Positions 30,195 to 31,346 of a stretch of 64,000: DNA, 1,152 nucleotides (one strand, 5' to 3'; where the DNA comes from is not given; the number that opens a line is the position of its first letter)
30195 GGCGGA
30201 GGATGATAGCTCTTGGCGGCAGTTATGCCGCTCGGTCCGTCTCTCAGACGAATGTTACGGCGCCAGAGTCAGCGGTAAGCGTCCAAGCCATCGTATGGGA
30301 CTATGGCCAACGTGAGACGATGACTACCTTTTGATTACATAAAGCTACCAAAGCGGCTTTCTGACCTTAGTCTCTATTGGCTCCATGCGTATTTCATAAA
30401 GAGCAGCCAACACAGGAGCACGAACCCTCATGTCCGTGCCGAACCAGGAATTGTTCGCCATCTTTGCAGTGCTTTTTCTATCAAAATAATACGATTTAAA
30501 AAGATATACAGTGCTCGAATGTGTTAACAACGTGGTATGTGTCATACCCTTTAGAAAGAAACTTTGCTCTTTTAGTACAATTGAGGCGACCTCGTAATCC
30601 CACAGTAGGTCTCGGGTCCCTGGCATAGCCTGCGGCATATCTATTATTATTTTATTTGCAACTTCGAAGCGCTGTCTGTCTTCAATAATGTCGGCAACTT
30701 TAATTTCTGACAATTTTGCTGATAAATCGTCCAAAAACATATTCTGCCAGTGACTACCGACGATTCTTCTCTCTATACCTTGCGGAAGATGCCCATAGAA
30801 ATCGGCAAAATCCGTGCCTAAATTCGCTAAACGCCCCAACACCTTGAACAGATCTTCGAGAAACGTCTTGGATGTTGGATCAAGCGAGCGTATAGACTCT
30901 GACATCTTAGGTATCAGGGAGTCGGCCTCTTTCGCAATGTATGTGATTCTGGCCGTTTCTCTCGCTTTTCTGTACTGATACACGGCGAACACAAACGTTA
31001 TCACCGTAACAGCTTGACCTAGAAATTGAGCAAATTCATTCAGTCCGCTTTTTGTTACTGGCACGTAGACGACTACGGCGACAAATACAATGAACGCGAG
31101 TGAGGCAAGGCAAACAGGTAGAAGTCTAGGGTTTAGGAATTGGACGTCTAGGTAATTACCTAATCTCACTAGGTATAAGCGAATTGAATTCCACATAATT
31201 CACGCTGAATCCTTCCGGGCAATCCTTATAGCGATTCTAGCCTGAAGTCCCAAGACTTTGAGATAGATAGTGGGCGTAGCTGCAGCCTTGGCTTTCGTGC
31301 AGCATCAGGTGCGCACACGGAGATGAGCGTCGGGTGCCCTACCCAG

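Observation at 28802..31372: Low-GC island with two unknown minus-strand genes and an extremely AT-rich spacer, a candidate novel defence/exclusion module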

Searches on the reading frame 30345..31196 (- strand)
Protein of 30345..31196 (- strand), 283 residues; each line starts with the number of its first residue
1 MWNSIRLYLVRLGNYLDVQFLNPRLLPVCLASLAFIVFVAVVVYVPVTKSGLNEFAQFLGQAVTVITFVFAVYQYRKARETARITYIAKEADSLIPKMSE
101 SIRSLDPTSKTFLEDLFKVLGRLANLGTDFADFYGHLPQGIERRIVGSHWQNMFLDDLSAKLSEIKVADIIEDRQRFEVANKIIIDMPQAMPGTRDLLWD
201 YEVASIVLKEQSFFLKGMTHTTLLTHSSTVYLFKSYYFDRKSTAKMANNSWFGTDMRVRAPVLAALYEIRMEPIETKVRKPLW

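Call 3: search_protein_families(library=pfam, proteins=[window:30345-31196:-], max_evalue=1)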
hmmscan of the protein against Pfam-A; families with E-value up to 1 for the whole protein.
window:30345-31196:- (283 aa): 2 families
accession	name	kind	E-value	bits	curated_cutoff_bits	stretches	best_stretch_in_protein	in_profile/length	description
PF07695.17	7TMR-DISM_7TM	-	0.015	15.6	29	1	19-88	87-158/205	7TM diverse intracellular signalling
PF16080.10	Phage_holin_2_3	-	0.036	14.5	28.8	1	52-78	23-49/56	Bacteriophage holin family HP1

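Call 4: search_protein_families(library=padloc, proteins=[window:30345-31196:-], max_evalue=1)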
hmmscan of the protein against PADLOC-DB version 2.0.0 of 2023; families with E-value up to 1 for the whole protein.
window:30345-31196:- (283 aa): 0 families

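Call 5: search_protein_families(library=phrogs, proteins=[window:30345-31196:-], max_evalue=1)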
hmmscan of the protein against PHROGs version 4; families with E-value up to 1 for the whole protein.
window:30345-31196:- (283 aa): 0 families

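Call 6: search_protein_families(library=ncbifam, proteins=[window:30345-31196:-], max_evalue=1)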
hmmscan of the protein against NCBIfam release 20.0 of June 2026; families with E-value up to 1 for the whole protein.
window:30345-31196:- (283 aa): 7 families
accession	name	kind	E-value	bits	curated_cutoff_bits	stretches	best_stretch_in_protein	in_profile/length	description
TIGR02002.1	PTS-II-BC-glcB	equivalog_domain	0.03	13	591.8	1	6-72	151-217/502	glucose-specific PTS transporter subunit IIBC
NF045951.1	MAG0110_fam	subfamily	0.032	13.5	98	1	20-89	138-205/237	MAG0110 family membrane protein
NF049893.1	spr0155_permease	equivalog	0.06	13.6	120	1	25-84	68-124/165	ABC transporter permease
NF047839.1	PspM_Rv2743c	equivalog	0.11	12.4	80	1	34-97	24-86/220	phage shock envelope stress response protein PspM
NF002881.0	PRK03343.1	subfamily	0.12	11.4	367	1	41-80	138-178/370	transaldolase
NF051465.1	MSP1_beta_N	equivalog_domain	0.14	12.6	140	1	64-114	14-63/88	adhesin MSP1 subunit beta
TIGR03950.1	sidero_Fe_reduc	hypoth_equivalog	0.17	11.7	137.9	1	41-117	71-146/223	siderophore ferric iron reductase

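Call 10: search_dna_similar(query=window:30345-31196:-, collection=phages, mode=protein, max_rows=30, max_evalue=0.001)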
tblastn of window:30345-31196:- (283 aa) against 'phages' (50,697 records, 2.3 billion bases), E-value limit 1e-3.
No match.

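Call 11: find_homologous_proteins(query=window:30345-31196:-, max_evalue=0.001)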
Query window:30345-31196:- (283 aa): 2 proteins with E <= 0.001 among 761 candidates.
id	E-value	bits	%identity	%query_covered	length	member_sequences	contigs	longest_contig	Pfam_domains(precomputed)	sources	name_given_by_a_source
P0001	4.9e-140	484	100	77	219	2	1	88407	-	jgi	-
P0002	4.0e-121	422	67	100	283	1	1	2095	-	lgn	-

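Call 13: find_encoding_contigs(protein=P0002, flank=10000)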
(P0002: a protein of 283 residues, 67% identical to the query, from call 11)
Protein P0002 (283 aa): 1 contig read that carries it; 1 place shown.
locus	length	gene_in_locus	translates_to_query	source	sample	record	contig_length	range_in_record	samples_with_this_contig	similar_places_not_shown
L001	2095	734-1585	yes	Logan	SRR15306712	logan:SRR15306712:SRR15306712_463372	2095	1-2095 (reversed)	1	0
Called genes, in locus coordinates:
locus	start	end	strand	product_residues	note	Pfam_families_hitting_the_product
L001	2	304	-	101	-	?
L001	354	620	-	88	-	-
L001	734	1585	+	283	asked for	-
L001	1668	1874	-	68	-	-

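Call 18: find_related_loci(query=window:30345-31196:-, collection=viral_contigs, flank=10000)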
Query window:30345-31196:- (283 aa) in viral_contigs; peptide patterns used: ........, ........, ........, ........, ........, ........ (x = any residue, [..] = any of these).
6 stretches matched a pattern, but none encodes a relative of the query by tblastn (E <= 1e-3).

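Call 48: predict_structure(alignment_id=A1)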
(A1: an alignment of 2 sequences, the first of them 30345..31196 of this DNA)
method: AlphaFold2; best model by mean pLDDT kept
length: 283 residues; sequences in the alignment: 2
mean_pLDDT: 41.6   pTM: 0.28
mean pLDDT of the five models: 41.6, 37.0, 35.1, 34.2, 32.4
residues with pLDDT >= 90: 0; 70-90: 0; 50-70: 91; < 50: 192
segments of 3 or more residues with pLDDT < 50: 1-22, 120-283
pLDDT, mean of each block of 10 residues (from residue 1): 43 43 53 62 59 60 56 52 52 57 59 51 44 40 38 47 39 31 28 29 30 29 28 27 29 27 32 27 23
secondary structure, 60 per line:
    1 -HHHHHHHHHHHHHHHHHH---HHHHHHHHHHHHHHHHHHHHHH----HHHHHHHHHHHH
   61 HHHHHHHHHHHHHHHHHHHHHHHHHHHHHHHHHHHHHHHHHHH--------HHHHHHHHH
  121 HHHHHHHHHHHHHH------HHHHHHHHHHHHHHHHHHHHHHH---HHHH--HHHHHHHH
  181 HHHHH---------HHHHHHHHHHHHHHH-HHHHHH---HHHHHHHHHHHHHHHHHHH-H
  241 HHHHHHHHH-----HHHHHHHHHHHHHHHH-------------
elements in order: H2-19 H23-44 H49-103 H112-134 H141-163 H167-170 H173-185 H195-209 H211-216 H220-238 H240-249 H255-270

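Call 49: search_protein_representatives(alignment_id=A1)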
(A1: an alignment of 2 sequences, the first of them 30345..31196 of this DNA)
Query: 2 sequences, 283 profile positions. Proteins with E-value up to 0.001 (for the whole library): 57; up to 1e-10: 27; up to 1e-30: 2. The best 57 are listed.
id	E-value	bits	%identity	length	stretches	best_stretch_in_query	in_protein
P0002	2.2e-181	618.2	-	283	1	1-283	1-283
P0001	1.5e-136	471.1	-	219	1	65-283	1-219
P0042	2.3e-19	86.6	-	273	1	30-273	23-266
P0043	2.7e-18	83.0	-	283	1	52-270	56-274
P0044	4.5e-18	82.3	-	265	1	34-267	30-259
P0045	7.7e-18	81.6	-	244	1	54-265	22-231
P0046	8.5e-18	81.4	-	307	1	44-178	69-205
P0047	2.3e-17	80.0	-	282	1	40-265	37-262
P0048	1.0e-15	74.6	-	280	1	33-267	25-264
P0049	1.1e-15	74.5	-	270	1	52-270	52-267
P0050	9.5e-15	71.4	-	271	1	22-267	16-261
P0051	1.2e-14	71.1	-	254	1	52-268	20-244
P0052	1.3e-14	71.0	-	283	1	47-271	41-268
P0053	3.1e-14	69.7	-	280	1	45-265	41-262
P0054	6.4e-14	68.7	-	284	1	39-265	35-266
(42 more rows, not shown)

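Call 53: search_protein_families(library=pfam, alignment_id=A3, max_evalue=0.01)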
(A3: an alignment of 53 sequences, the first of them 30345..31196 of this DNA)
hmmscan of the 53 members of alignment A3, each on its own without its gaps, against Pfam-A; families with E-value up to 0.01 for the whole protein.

A. member 1, window:30345-31196:- (283 aa): 0 families

B. families by the number of members that match (of 53 scanned): 9 families
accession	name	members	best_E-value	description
PF13858.11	DUF4199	1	0.0011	Protein of unknown function (DUF4199)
PF13021.12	DUF3885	1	0.0015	Domain of unknown function (DUF3885)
PF18460.6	HetR_C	1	0.002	Heterocyst differentiation regulator C-terminal Hood domain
PF09108.16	Xol-1_N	1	0.0028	Switch protein XOL-1, N-terminal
PF09506.15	Salt_tol_Pase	1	0.0031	Glucosylglycerol-phosphate phosphatase (Salt_tol_Pase)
PF01490.24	Aa_trans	1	0.0074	Transmembrane amino acid transporter protein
PF09140.17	MipZ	1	0.0075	ATPase MipZ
PF20870.2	FAM186A-B_N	1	0.0078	FAM186A/B, N-terminal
PF24693.1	DUF7660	1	0.0087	Family of unknown function (DUF7660)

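Call 58: find_related_loci(query=A4, collection=genome_contigs, flank=8000)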
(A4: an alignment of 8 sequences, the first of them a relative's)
Query A4 (284 aa) in genome_contigs; peptide patterns used: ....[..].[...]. (x = any residue, [..] = any of these).
59 stretches matched a pattern; 12 encode a relative of the query (tblastn E <= 1e-3); 12 distinct loci.
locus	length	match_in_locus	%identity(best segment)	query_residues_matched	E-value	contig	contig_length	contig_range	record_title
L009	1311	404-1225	52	1-275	2e-96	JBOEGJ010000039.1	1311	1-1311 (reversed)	MAG: Cellvibrionaceae bacterium isolate PBSAgam8 PBSAc_contig_1330, whole genome shotgun sequence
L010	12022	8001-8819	51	1-275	2e-88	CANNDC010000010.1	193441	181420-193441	uncultured Alteromonadaceae bacterium isolate 1013.fasta genome assembly, contig: NODE_10, whole genome shotgun sequence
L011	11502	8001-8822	53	1-275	2e-86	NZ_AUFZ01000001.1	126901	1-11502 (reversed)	Vibrio litoralis DSM 17657 K358DRAFT_scaffold00010.10_C, whole genome shotgun sequence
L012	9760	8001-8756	47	1-258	3e-66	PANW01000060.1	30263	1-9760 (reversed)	MAG: Cellvibrionaceae bacterium isolate SAT230 151017, whole genome shotgun sequence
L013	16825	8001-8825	38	1-275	7e-58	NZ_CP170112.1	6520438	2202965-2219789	Pseudomonas sp. WOUb67 chromosome, complete genome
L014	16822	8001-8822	51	1-275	1e-88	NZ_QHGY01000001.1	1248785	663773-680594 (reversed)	Billgrantia lactosivorans strain KCTC 52281 scaffold1, whole genome shotgun sequence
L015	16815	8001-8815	43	1-275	3e-51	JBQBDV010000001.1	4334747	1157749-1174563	Aeromonas sp. 164P Seq1, whole genome shotgun sequence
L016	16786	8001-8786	34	1-270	9e-44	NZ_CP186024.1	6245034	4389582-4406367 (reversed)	Pseudomonas mediterranea strain as656 chromosome, complete genome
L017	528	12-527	41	82-255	2e-44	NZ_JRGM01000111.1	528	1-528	Aeromonas lacus strain AE122 Contig111, whole genome shotgun sequence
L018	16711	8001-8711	30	24-264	2e-29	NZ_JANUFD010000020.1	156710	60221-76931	Pseudomonas sp. JUb42 Ga0480632_20, whole genome shotgun sequence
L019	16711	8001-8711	30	24-264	5e-28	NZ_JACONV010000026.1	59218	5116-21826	Pseudomonas triticifolii strain DOAB 1067 DOAB1067_contig_26, whole genome shotgun sequence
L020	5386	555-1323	37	1-265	7e-40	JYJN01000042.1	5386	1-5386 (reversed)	Vibrio aestivus strain CAIM 1861 contig00048, whole genome shotgun sequence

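Call 60: search_protein_families(library=pfam, proteins=[L013:4836-6998:+, L013:7216-7926:+, L014:8918-9991:+, L014:10022-11836:+, L014:11969-12805:+, L019:5675-6760:+, L019:6762-7397:+, L018:9000-9701:-, L016:8847-9791:-, L016:6890-7906:-], max_evalue=0.001)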
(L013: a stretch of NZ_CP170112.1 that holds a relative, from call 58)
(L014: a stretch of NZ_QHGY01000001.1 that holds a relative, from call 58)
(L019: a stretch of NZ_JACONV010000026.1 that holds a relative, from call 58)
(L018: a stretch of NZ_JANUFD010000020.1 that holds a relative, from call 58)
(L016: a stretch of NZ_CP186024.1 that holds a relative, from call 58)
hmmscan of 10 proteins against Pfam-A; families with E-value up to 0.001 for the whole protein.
L013:4836-6998:+ (720 aa): 2 families
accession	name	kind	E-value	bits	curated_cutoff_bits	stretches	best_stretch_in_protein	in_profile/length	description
PF13166.12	AAA_13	-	2e-12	47.1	36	1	314-501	390-585/713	AAA domain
PF02463.25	SMC_N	-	4e-07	30.1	40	1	118-496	113-208/220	RecF/RecN/SMC N terminal domain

L013:7216-7926:+ (236 aa): 0 families

L014:8918-9991:+ (357 aa): 1 family
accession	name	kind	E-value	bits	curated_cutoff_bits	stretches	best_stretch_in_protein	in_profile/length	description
PF19952.5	DUF6414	-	3.3e-19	70.2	25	1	5-343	2-283/283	Domain of unknown function (DUF6414)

L014:10022-11836:+ (604 aa): 6 families
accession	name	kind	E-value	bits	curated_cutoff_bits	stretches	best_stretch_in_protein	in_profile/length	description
PF13175.12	AAA_15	-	1.4e-36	127.4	32.1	1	1-399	1-374/374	AAA ATPase domain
PF13304.12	AAA_21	-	1.6e-14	55.1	27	1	209-400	142-304/304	AAA domain, putative AbiEii toxin, Type IV TA system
PF20469.4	OLD-like_TOPRIM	-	3.1e-13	50.5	23.2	1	455-523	1-67/67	Overcoming lysogenization defect protein-like, TOPRIM domain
PF11398.14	DUF2813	-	3.8e-07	30.2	21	0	1-71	1-74/372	Protein of unknown function (DUF2813)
PF13476.12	AAA_23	-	7.9e-06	27.1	27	1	5-263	1-199/201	AAA domain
PF02463.25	SMC_N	-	3.9e-05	23.6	40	1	3-51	2-55/220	RecF/RecN/SMC N terminal domain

L014:11969-12805:+ (278 aa): 0 families

L019:5675-6760:+ (361 aa): 5 families
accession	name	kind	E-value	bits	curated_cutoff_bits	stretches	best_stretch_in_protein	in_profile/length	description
PF13175.12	AAA_15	-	3.2e-24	86.7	32.1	2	241-314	292-374/374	AAA ATPase domain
PF13304.12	AAA_21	-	1.4e-19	71.7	27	1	26-310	1-299/304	AAA domain, putative AbiEii toxin, Type IV TA system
PF11398.14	DUF2813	-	2e-07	31.2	21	1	5-55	4-53/372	Protein of unknown function (DUF2813)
PF02463.25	SMC_N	-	4.3e-07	30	40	1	4-50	2-50/220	RecF/RecN/SMC N terminal domain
PF13476.12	AAA_23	-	8.7e-06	26.9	27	1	9-57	4-52/201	AAA domain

L019:6762-7397:+ (211 aa): 1 family
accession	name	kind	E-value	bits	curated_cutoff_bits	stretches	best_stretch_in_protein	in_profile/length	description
PF11536.14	DUF3226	-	1.5e-59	201.7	27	1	9-209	1-208/208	Protein of unknown function (DUF3226)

L018:9000-9701:- (233 aa): 0 families

L016:8847-9791:- (314 aa): 0 families

L016:6890-7906:- (338 aa): 0 families

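Call 61: search_protein_families(library=padloc, proteins=[L013:4836-6998:+, L013:7216-7926:+, L014:8918-9991:+, L014:10022-11836:+, L014:11969-12805:+, L019:5675-6760:+, L019:6762-7397:+, L018:9000-9701:-, L016:8847-9791:-, P0054], max_evalue=0.001)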
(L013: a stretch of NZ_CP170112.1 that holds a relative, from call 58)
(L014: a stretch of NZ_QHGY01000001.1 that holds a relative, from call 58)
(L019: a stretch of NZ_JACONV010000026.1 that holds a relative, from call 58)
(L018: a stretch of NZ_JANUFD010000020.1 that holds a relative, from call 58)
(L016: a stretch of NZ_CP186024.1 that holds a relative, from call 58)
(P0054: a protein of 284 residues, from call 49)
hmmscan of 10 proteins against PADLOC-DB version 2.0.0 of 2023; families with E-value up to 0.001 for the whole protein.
L013:4836-6998:+ (720 aa): 7 families
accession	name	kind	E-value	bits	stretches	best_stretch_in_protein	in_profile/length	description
PDLC05023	PDC-S46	-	4.1e-208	691.5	1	1-720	1-718/719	-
PDLC04894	PDC-S06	-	8.3e-10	35.8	1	403-500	488-584/740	-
PDLC02335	AbiLi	-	2.5e-06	24.8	1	175-508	136-254/326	AbiLi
PDLC04140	mad8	-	3.8e-05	21.4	1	343-488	118-236/314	mads_8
PDLC01597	Csn2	-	4.6e-05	20.8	1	417-490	151-219/338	CAS-II-A; acquisition_associated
PDLC02360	PrrC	-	0.00015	18.9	1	419-519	142-246/372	PrrC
PDLC04896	PDC-S06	-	0.00064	16.4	0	417-494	497-573/732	-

L013:7216-7926:+ (236 aa): 1 family
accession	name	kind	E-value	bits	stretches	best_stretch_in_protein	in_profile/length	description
PDLC03820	RTasHEPN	-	0.00022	19.4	0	132-220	60-147/148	DRT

L014:8918-9991:+ (357 aa): 0 families

L014:10022-11836:+ (604 aa): 97 families (the best 25 are shown)
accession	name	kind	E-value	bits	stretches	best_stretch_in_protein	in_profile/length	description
PDLC02358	Old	-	2.5e-60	202.9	2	174-531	111-456/578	Old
PDLC02979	AriA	-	4.9e-39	133.2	1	1-399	1-373/373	-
PDLC00085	GajA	-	1.5e-24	84.7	2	350-526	263-444/580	AAA ATPase domain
PDLC00067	GajA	-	3.5e-24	83.2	2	314-525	260-462/604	AAA ATPase domain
PDLC00086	GajA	-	1.9e-23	81.2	2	264-528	215-464/600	AAA ATPase domain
PDLC00094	GajA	-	3.5e-22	76.6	2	311-551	257-482/569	AAA ATPase domain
PDLC00065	GajA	-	4.9e-21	73.2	1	1-482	1-468/670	AAA ATPase domain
PDLC00063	GajA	-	1.2e-20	71.6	1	1-482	1-482/679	AAA ATPase domain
PDLC00095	GajA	-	4.4e-19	66.5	2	317-479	352-527/752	AAA ATPase domain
PDLC00093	GajA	-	5.4e-19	66.3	2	247-474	265-511/736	AAA ATPase domain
PDLC00062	GajA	-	8.1e-19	65.5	2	316-399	264-344/639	AAA ATPase domain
PDLC04168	GajA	-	1.4e-18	64.9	2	280-527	214-435/570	-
PDLC00066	GajA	-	2.2e-18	64.2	2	347-482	271-396/567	AAA ATPase domain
PDLC02915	ATPase-Toprim_I-B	-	4.4e-17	60.1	2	357-469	258-360/623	-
PDLC00070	GajA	-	8.7e-17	58.9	2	236-524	174-450/596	AAA ATPase domain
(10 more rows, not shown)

L014:11969-12805:+ (278 aa): 0 families

L019:5675-6760:+ (361 aa): 108 families (the best 25 are shown)
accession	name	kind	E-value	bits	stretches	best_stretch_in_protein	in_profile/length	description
PDLC04611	PDC-M38A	-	4.3e-92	307.6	1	3-361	1-383/383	-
PDLC02336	AbiLi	-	3e-59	199.3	1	3-361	1-340/340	AbiLi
PDLC04610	PDC-M38A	-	8.4e-43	145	2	179-361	178-362/362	-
PDLC04607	PDC-M38A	-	1.4e-38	130.8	2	203-355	556-707/715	-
PDLC04608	PDC-M38A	-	4.1e-37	126.7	1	2-340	2-344/367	-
PDLC02979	AriA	-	2.6e-24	84.7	2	241-314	291-373/373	-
PDLC02980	AriA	-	1e-22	79.5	1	26-311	1-300/304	-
PDLC04609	PDC-M38A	-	3.7e-21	73.8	2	211-324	217-331/371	-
PDLC03878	NsnB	-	4.4e-21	74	1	3-318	1-285/345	-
PDLC04392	PDC-M07A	-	3.9e-16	57.1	2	213-312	247-349/432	-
PDLC02335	AbiLi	-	5.5e-16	56.5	1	2-328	48-248/326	AbiLi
PDLC04389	PDC-M07A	-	1.4e-15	55.3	2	213-317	253-374/443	-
PDLC04393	PDC-M07A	-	1.5e-15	55.1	2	213-311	249-350/435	-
PDLC04541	PDC-M25A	-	5.3e-15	53.4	2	248-310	249-306/380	-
PDLC04175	HEC-01A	-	1.1e-14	52.3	2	3-56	5-56/363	-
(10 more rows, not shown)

L019:6762-7397:+ (211 aa): 2 families
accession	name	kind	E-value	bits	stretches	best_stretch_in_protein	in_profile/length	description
PDLC04624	PDC-M38B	-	2.7e-53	178.9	1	9-209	13-219/220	-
PDLC04623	PDC-M38B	-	2.7e-31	107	1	10-208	4-218/219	-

L018:9000-9701:- (233 aa): 1 family
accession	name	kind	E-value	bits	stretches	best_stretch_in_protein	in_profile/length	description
PDLC00635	ZorA2|ZorA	-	1.2e-05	22.5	1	38-123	189-275/505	MotA/ExbB/TolQ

L016:8847-9791:- (314 aa): 0 families

P0054 (284 aa): 0 families

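Call 76: search_dna_similar(query=window:30345-31196:-, collection=plasmids, mode=protein, max_rows=15, max_evalue=0.001)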
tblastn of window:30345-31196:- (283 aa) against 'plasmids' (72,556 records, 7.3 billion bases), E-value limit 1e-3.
No match.

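Call 91: search_protein_families(library=padloc, proteins=[L010:1737-5099:-, L010:6065-6712:+, L010:9587-10285:-, L011:5720-6862:+, L011:8967-10292:+, L011:10337-11293:-, L012:7085-7951:+, L012:4219-6090:+, L015:5723-7792:+, L015:9164-9685:-], max_evalue=0.0001)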
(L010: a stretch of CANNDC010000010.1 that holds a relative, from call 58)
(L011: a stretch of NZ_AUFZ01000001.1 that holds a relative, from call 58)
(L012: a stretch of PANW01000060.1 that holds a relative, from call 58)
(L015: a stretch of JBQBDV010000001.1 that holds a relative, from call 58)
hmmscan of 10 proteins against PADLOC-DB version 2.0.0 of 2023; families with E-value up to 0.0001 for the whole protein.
L010:1737-5099:- (1120 aa): 0 families

L010:6065-6712:+ (215 aa): 0 families

L010:9587-10285:- (232 aa): 0 families

L011:5720-6862:+ (380 aa): 1 family
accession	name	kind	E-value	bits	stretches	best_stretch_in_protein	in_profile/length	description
PDLC01908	CARF5--CARF_ADA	-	5.9e-29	99.4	1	129-351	365-597/605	-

L011:8967-10292:+ (441 aa): 11 families
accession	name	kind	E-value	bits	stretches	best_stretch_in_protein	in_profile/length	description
PDLC00407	ThsA1|ThsA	-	6e-14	49.5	1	194-395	9-208/478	STALD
PDLC00409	ThsA1|ThsA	-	1e-12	46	1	197-394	13-208/242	STALD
PDLC04082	SIR2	-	9.2e-07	26.1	0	205-237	16-48/345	-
PDLC04087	SIR2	-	3.4e-06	24.2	0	296-318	134-156/343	-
PDLC04968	PDC-S25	-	5.4e-06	23.7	1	295-393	141-239/517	-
PDLC05061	PDC-S65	-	5.8e-06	23.8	0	285-322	125-167/592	-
PDLC02420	Aga_SIR2-PNTD1-PNTD2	-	7.6e-06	22.4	0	293-397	131-237/1010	Class I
PDLC04967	PDC-S25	-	1.5e-05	22.2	1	296-393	148-249/528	-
PDLC02184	Dsr2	-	3.3e-05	20.1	1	191-350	9-176/1222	-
PDLC04167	Dsr1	-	5.2e-05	19.1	0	194-341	10-166/1248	-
PDLC02419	Aga_SIR2-PNTD1-PNTD2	-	7.6e-05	19.6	0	286-395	112-225/558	Class I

L011:10337-11293:- (318 aa): 0 families

L012:7085-7951:+ (288 aa): 0 families

L012:4219-6090:+ (623 aa): 0 families

L015:5723-7792:+ (689 aa): 0 families

L015:9164-9685:- (173 aa): 0 families
